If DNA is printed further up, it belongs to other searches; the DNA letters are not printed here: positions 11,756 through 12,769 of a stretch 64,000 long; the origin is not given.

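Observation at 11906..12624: Secreted GH108 + PG_binding_3 lysozyme of bacterial/phage type in a eukaryotic gene context (candidate horizontal acquisition); start codon is 1 nt out of frame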

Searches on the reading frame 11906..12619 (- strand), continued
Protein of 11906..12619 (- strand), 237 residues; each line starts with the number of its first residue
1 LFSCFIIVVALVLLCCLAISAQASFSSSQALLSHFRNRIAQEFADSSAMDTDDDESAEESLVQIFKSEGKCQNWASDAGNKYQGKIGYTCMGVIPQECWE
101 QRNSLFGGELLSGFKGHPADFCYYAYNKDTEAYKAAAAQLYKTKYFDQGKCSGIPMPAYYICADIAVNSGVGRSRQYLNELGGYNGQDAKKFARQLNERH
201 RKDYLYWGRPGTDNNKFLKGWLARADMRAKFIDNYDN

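Call 19: find_homologous_proteins(query=A2, max_evalue=0.00001)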
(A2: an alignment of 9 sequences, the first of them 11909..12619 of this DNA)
Query A2 (9 sequences) (237 aa, profile of the alignment): 1205 proteins with E <= 0.00001 among 8000 candidates; the best 120 are listed.
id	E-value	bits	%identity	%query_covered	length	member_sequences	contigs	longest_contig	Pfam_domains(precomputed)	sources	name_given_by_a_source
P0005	5.5e-119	414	63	78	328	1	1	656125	PF05838.18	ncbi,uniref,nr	ncbi:hypothetical protein C9374_004067 [Naegleria lovaniensis]|uniref:TtsA-like Glycoside hydrolase 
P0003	1.0e-117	410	68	77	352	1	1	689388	PF05838.18,PF08239.18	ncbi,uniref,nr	ncbi:hypothetical protein C9374_002860 [Naegleria lovaniensis]|uniref:SH3b domain-containing protein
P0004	1.4e-117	410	65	80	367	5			PF05838.18,PF08239.18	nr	nr:unnamed protein product [Naegleria fowleri]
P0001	4.3e-117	408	100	97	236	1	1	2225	PF05838.18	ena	-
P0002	9.0e-117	407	86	97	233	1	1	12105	PF05838.18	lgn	-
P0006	1.6e-103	364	50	83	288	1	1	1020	PF05838.18,PF03217.21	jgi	jgi:hypothetical protein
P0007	4.9e-97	343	47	80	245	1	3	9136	PF05838.18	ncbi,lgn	ncbi:MAG: glycosyl hydrolase 108 family protein [Actinomycetota bacterium]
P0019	1.8e-80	288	46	96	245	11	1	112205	PF05838.18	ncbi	ncbi:glycosyl hydrolase 108 family protein [Phormidium nigroviride]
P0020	7.9e-75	270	52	83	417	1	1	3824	PF05838.18,PF02095.22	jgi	-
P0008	4.3e-48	182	48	67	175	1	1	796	PF05838.18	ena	-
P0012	3.0e-45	173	31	48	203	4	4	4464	PF09374.16,PF05838.18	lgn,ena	-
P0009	1.4e-44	171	77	30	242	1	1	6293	PF08239.18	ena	-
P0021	3.4e-40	156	36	39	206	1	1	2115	PF09374.16,PF05838.18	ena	-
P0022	1.3e-37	148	53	43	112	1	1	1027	PF05838.18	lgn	-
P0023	3.0e-37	147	31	48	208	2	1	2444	PF09374.16,PF05838.18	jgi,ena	-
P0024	4.3e-36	143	25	70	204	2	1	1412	PF09374.16,PF05838.18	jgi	-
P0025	1.8e-34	138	30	38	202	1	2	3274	PF05838.18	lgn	-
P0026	2.7e-34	137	32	40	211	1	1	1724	PF05838.18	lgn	-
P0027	3.6e-34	137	30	38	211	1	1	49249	PF09374.16,PF05838.18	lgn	-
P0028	4.6e-34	136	31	38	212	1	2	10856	PF09374.16,PF05838.18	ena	-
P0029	1.0e-33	135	37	38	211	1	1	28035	PF09374.16,PF05838.18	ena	-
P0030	1.3e-33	135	27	70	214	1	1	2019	PF09374.16,PF05838.18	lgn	-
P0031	1.6e-33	135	33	38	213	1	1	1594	PF09374.16,PF05838.18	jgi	jgi:lysozyme family protein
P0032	1.8e-33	134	30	38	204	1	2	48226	PF05838.18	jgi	jgi:lysozyme family protein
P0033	3.4e-33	133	35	39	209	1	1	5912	PF05838.18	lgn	-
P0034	7.4e-33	132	28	70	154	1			PF09374.16,PF05838.18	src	-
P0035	7.4e-33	132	39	38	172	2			PF05838.18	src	-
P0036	7.8e-33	132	37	38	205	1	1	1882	PF09374.16,PF05838.18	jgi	jgi:lysozyme family protein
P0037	8.6e-33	132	30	38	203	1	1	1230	PF05838.18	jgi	jgi:lysozyme family protein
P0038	1.0e-32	132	27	71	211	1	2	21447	PF09374.16,PF05838.18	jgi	jgi:lysozyme family protein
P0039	1.3e-32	132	38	40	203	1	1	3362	PF05838.18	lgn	-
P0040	2.4e-32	131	35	38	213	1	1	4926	PF05838.18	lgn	-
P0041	3.4e-32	130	37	38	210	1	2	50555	PF05838.18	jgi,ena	jgi:lysozyme family protein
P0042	4.0e-32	130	31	38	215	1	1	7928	PF05838.18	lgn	-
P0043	4.8e-32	130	33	39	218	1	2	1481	PF09374.16,PF05838.18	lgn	-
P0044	7.0e-32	129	31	38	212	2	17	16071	PF05838.18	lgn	-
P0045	1.2e-31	128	33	38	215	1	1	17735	PF09374.16,PF05838.18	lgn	-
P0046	1.2e-31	128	30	44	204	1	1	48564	PF09374.16,PF05838.18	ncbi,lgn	-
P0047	1.3e-31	128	33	38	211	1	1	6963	PF05838.18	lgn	-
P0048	1.3e-31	128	26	70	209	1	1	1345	PF09374.16,PF05838.18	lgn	-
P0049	1.7e-31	128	38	38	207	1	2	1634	PF05838.18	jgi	jgi:lysozyme family protein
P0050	1.8e-31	128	36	38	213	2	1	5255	PF05838.18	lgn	-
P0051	2.0e-31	128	33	38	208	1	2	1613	PF09374.16,PF05838.18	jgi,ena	-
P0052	2.1e-31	128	39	42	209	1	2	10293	PF05838.18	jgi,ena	-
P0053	2.1e-31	128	34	39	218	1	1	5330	PF09374.16,PF05838.18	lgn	-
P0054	3.3e-31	127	39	38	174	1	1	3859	PF05838.18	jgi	jgi:lysozyme family protein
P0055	4.5e-31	127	39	38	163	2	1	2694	PF09374.16,PF05838.18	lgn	-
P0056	5.5e-31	126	31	38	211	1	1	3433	PF05838.18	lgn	-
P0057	5.6e-31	126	32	38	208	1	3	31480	PF05838.18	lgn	-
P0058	5.9e-31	126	33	38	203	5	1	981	PF05838.18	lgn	-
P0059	6.9e-31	126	37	38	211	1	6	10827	PF05838.18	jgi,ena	-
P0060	7.0e-31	126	33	38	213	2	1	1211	PF09374.16,PF05838.18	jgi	-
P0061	7.1e-31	126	37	38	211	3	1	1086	PF05838.18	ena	-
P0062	7.1e-31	126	27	70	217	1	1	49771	PF05838.18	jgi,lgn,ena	-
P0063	7.9e-31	126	33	38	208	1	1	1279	PF09374.16,PF05838.18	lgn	-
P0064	9.5e-31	125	27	70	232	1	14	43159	PF09374.16,PF05838.18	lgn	-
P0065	1.1e-30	125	29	39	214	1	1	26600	PF09374.16,PF05838.18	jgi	jgi:lysozyme family protein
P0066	1.3e-30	125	36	38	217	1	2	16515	PF09374.16,PF05838.18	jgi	jgi:lysozyme family protein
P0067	1.7e-30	125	39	38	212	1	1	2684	PF09374.16,PF05838.18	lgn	-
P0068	1.8e-30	125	33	39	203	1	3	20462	PF05838.18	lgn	-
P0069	1.9e-30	125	38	38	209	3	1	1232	PF05838.18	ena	-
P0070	2.6e-30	124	28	70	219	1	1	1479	PF05838.18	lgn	-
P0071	2.9e-30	124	38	38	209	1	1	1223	PF05838.18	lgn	-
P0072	3.1e-30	124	34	38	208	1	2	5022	PF05838.18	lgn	-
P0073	3.6e-30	124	38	41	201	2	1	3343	PF05838.18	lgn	-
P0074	4.1e-30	123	33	39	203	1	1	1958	PF05838.18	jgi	jgi:lysozyme family protein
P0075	4.6e-30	123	36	38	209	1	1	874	PF05838.18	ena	-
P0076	4.9e-30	123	39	38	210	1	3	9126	PF05838.18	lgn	-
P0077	5.0e-30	123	27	71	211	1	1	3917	PF05838.18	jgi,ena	-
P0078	5.5e-30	123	37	39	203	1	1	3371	PF05838.18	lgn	-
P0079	8.8e-30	122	27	71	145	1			PF05838.18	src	-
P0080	1.4e-29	122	33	38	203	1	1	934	PF09374.16,PF05838.18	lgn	-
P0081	1.5e-29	122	33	42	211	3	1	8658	PF05838.18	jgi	-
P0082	1.8e-29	121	34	41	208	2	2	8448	PF05838.18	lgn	-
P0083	1.8e-29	121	35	40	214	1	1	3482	PF05838.18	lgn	-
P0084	2.5e-29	121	36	38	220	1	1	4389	PF09374.16,PF05838.18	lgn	-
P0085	2.9e-29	121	39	41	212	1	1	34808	PF05838.18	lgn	-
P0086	3.0e-29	121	30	37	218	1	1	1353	PF09374.16,PF05838.18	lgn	-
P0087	3.2e-29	120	35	38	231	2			PF09374.16,PF05838.18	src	-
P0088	3.5e-29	120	37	38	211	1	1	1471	PF05838.18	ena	-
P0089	3.7e-29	120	34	38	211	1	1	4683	PF05838.18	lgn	-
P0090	4.2e-29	120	33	39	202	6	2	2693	PF05838.18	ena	-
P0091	4.3e-29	120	35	42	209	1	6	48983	PF05838.18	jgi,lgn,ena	-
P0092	4.5e-29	120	37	38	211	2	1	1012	PF05838.18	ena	-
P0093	7.0e-29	119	34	38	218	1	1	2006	PF09374.16,PF05838.18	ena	-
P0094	9.4e-29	119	34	38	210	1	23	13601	PF05838.18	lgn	-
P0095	1.1e-28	119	31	38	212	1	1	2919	PF05838.18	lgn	-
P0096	1.1e-28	119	35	38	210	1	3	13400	PF05838.18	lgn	-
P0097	1.1e-28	119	37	39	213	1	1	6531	PF05838.18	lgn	-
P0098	1.2e-28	119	28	74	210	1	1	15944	PF05838.18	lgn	-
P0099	1.3e-28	118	38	38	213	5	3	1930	PF05838.18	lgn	-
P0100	1.8e-28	118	38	38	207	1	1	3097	PF05838.18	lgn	-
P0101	2.4e-28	118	37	38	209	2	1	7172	PF05838.18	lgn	-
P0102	2.8e-28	117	33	39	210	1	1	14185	PF09374.16,PF05838.18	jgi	-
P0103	3.2e-28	117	37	39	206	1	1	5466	PF05838.18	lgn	-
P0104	4.7e-28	117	34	38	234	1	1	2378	PF09374.16,PF05838.18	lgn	-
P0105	5.6e-28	116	36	36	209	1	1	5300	PF05838.18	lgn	-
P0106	6.5e-28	116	37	38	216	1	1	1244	PF05838.18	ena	-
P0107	6.6e-28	116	35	38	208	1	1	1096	PF05838.18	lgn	-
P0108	7.5e-28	116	35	38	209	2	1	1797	PF05838.18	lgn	-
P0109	8.0e-28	116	34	38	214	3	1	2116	PF09374.16,PF05838.18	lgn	-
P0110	8.8e-28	116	33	41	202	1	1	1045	PF09374.16,PF05838.18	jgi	-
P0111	1.1e-27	115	29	38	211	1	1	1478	PF05838.18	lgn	-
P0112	1.1e-27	115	34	38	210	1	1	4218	PF05838.18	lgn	-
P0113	1.1e-27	115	29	38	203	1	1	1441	PF05838.18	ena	-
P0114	1.1e-27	115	32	37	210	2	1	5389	PF05838.18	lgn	-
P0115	1.3e-27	115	37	38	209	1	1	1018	PF05838.18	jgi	-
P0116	1.3e-27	115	36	38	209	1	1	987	PF05838.18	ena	-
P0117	1.4e-27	115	34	39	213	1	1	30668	PF19029.6,PF09374.16,PF05838.18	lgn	-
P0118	1.4e-27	115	38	38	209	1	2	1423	PF05838.18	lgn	-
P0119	1.6e-27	115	33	38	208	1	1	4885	PF05838.18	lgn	-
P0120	2.0e-27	115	36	39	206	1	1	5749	PF05838.18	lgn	-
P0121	2.4e-27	114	35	38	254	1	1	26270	PF09374.16,PF05838.18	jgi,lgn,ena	-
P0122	2.7e-27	114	30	68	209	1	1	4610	PF05838.18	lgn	-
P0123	3.0e-27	114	33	22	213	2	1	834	PF05838.18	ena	-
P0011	3.3e-27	114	72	19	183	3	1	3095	PF08239.18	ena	-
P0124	4.2e-27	114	28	38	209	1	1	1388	PF05838.18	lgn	-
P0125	4.4e-27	113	27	73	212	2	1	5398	PF05838.18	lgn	-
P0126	4.4e-27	113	30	38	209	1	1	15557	PF05838.18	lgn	-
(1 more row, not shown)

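Call 21: find_encoding_contigs(protein=P0019, flank=6000, max_places=3)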
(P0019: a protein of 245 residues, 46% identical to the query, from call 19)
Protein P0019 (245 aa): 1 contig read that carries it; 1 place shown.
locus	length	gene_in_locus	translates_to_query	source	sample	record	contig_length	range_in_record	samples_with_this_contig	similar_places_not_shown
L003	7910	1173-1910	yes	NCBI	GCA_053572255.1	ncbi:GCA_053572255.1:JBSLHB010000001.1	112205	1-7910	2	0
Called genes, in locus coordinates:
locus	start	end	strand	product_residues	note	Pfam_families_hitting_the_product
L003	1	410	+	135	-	?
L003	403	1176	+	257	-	PF01551:Peptidase_M23 (weak)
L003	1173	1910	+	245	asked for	PF05838:Glyco_hydro_108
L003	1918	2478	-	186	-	PF13358:DDE_3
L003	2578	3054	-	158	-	PF01381:HTH_3, PF12773:DZR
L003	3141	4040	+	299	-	PF13102:Phage_int_SAM_5 (faint), PF13495:Phage_int_SAM_4 (faint), PF22022:Phage_int_M (weak), PF00589:Phage_integrase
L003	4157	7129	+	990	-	PF13700:DUF4158, PF01526:DDE_Tnp_Tn3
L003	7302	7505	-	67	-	-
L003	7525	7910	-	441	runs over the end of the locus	PF03432:Relaxase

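Call 22: find_encoding_contigs(protein=P0007, flank=6000, max_places=3)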
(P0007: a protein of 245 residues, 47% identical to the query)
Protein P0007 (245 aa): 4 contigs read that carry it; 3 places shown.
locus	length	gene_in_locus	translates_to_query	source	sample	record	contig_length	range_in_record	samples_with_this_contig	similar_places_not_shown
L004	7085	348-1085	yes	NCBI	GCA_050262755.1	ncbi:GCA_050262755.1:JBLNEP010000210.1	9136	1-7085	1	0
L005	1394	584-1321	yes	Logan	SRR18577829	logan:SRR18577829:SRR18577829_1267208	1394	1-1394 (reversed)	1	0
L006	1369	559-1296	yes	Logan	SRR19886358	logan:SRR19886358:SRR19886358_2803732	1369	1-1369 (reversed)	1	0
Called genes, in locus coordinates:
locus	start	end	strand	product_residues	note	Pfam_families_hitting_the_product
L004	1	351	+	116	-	?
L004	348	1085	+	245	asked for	PF05838:Glyco_hydro_108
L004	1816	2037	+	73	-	PF02518:HATPase_c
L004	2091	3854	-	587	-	PF02776:TPP_enzyme_N, PF00205:TPP_enzyme_M, PF02775:TPP_enzyme_C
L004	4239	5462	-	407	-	PF01408:GFO_IDH_MocA, PF02894:GFO_IDH_MocA_C, PF22725:GFO_IDH_MocA_C3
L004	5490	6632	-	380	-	PF01408:GFO_IDH_MocA, PF02894:GFO_IDH_MocA_C, PF22725:GFO_IDH_MocA_C3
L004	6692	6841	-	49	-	-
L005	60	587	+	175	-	-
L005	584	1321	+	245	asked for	PF05838:Glyco_hydro_108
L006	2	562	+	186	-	?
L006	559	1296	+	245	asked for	PF05838:Glyco_hydro_108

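Call 23: find_encoding_contigs(protein=P0003, flank=8000, max_places=2)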
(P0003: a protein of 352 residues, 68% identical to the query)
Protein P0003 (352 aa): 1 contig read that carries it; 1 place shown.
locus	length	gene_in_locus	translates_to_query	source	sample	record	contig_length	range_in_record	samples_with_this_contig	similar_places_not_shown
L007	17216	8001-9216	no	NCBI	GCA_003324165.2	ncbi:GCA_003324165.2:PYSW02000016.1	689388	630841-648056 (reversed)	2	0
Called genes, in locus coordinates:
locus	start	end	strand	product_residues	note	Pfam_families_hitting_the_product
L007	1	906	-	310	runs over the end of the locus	PF00076:RRM_1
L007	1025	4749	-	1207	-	PF05557:MAD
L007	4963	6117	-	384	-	PF01026:TatD_DNase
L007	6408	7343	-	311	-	PF02798:GST_N (faint), PF13409:GST_N_2 (weak)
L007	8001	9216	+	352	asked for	PF08239:SH3_3, PF05838:Glyco_hydro_108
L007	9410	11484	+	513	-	PF00171:Aldedh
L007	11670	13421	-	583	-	PF12937:F-box-like (weak), PF00160:Pro_isomerase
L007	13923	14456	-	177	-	-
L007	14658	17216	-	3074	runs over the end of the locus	-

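Call 24: find_encoding_contigs(protein=P0005, flank=8000, max_places=2)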
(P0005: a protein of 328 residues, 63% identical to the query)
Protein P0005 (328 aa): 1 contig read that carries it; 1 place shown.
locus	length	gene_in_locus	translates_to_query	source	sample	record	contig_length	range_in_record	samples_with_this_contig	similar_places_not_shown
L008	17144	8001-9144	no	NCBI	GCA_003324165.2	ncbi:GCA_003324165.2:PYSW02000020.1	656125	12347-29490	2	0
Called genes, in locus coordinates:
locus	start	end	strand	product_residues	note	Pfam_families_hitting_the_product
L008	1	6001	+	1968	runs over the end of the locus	PF24495:Ig_TMEM131_2, PF15780:ASH (faint), PF24499:Ig_TMEM131L_4, PF24501:Ig_TMEM131L_5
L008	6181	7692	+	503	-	-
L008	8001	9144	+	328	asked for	PF05838:Glyco_hydro_108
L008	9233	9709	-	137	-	-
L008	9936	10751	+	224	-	-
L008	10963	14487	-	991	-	PF07719:TPR_2 (faint), PF13424:TPR_12 (faint), PF08631:SPO22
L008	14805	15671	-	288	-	-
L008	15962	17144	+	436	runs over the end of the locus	-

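Call 25: find_encoding_contigs(protein=P0020, flank=5000, max_places=2)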
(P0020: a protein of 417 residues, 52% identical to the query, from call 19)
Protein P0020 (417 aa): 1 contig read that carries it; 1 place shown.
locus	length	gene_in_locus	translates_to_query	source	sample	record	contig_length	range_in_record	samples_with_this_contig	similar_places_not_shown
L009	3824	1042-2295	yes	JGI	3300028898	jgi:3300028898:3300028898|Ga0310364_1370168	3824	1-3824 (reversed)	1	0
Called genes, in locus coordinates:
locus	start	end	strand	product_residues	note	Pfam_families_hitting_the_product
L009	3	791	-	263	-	?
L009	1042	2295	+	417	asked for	PF02095:Extensin_1 (weak), PF05838:Glyco_hydro_108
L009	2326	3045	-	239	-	PF00149:Metallophos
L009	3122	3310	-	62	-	-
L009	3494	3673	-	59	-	PF08321:PPP5 (weak)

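Call 53: find_related_loci(query=window:11909-12601:-, collection=metagenome_contigs, flank=3000)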
Query window:11909-12601:- (231 aa) in metagenome_contigs; peptide patterns used: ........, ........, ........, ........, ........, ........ (x = any residue, [..] = any of these).
79 stretches matched a pattern; 1 encode a relative of the query (tblastn E <= 1e-3); 1 distinct loci.
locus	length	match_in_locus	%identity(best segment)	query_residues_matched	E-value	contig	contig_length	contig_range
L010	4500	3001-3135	48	181-225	6e-7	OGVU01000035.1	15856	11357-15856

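Call 55: find_encoding_contigs(protein=P0009, flank=6000, max_places=2)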
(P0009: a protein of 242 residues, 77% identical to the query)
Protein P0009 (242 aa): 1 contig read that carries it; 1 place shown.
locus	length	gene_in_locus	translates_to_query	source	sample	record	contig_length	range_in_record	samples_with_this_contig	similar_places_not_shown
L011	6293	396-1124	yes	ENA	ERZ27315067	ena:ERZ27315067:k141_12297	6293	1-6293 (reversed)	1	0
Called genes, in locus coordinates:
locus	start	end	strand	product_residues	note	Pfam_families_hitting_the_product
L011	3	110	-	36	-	?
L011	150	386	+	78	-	-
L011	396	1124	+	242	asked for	PF08239:SH3_3 (weak)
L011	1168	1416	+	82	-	-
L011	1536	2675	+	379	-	PF00698:Acyl_transf_1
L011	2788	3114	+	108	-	-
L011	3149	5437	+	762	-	PF00069:Pkinase, PF07714:PK_Tyr_Ser-Thr, PF00069:Pkinase, PF07714:PK_Tyr_Ser-Thr, PF17667:Pkinase_fungal (weak)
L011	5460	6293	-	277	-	?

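Call 59: search_protein_families(library=ncbifam, proteins=[window:11909-12619:-, P0019, P0003], max_evalue=0.01)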
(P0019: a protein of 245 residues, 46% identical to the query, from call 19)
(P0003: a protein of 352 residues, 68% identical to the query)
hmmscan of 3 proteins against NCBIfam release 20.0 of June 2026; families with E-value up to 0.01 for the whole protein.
window:11909-12619:- (237 aa): 0 families

P0019 (245 aa): 0 families

P0003 (352 aa): 1 family
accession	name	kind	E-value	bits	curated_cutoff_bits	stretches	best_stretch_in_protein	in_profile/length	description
NF038016.1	sporang_Gsm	equivalog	0.00034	20.1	240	1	100-173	1-161/316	sporangiospore maturation cell wall hydrolase GsmA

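Call 60: search_protein_families(library=phrogs, proteins=[window:11909-12619:-], max_evalue=0.01)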
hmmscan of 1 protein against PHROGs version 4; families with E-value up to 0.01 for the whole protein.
window:11909-12619:- (237 aa): 1 family
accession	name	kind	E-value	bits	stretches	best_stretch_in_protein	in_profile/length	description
phrog_315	-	lysis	7.8e-12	45.5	1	21-226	301-485/677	endolysin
